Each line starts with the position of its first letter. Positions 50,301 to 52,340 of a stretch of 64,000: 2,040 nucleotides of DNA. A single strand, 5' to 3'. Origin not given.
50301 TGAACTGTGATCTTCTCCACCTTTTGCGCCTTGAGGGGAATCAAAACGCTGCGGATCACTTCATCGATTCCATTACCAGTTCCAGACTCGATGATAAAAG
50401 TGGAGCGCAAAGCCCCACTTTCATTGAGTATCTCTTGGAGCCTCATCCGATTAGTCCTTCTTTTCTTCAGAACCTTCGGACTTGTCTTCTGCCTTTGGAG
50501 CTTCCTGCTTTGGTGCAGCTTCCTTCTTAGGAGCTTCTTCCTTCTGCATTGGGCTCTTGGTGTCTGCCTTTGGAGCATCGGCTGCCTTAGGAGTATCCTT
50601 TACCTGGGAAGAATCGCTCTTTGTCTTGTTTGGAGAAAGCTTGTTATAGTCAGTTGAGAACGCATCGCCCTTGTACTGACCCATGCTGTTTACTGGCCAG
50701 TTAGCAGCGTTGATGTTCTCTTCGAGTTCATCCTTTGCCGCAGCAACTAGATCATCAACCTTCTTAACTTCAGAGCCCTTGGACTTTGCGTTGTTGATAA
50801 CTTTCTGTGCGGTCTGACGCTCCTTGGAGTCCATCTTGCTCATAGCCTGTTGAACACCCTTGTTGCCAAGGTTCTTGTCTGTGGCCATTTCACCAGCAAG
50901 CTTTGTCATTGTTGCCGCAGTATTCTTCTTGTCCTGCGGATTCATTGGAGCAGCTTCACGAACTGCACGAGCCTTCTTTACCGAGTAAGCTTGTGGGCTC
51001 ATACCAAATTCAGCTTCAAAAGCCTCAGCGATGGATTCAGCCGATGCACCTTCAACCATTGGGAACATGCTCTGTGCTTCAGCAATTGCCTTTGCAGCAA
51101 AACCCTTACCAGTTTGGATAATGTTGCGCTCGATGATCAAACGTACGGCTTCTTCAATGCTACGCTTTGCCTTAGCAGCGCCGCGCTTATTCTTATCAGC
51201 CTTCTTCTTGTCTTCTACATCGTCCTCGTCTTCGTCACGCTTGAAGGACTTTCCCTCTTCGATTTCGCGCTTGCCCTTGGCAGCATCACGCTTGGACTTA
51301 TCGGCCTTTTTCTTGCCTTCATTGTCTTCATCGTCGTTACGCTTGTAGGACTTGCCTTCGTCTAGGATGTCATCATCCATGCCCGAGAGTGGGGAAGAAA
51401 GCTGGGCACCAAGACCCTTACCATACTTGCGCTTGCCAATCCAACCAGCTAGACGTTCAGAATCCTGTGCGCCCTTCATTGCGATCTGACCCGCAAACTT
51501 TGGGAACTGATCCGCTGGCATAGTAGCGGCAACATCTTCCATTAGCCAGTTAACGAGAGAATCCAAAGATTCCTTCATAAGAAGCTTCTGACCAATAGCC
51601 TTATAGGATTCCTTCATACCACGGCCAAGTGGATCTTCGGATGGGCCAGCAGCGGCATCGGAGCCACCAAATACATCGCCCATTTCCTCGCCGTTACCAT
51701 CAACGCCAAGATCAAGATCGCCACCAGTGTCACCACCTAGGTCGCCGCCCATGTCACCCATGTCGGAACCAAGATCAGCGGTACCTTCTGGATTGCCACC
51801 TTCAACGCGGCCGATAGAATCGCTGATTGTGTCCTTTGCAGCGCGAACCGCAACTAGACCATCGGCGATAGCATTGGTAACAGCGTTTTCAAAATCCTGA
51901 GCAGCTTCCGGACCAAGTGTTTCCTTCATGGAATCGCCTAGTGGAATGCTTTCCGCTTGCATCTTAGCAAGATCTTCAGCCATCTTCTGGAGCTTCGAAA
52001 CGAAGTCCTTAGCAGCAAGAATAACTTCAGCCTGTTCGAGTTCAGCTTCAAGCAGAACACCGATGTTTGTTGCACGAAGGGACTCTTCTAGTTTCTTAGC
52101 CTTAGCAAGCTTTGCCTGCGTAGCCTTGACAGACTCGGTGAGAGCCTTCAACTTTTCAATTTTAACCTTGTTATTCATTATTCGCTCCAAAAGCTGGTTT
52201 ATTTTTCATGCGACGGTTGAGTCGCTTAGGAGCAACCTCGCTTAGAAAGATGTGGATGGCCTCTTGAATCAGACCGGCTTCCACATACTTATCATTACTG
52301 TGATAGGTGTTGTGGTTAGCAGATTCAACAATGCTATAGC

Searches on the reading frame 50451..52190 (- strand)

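Call 16: search_protein_families(library=phrogs, proteins=[window:50451-52190:-], max_evalue=0.00001)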
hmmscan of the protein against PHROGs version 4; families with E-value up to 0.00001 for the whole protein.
window:50451-52190:- (579 aa): 1 family
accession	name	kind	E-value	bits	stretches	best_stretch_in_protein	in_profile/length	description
phrog_14154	-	head and packaging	7e-57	194.3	3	9-197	5-189/771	virion structural protein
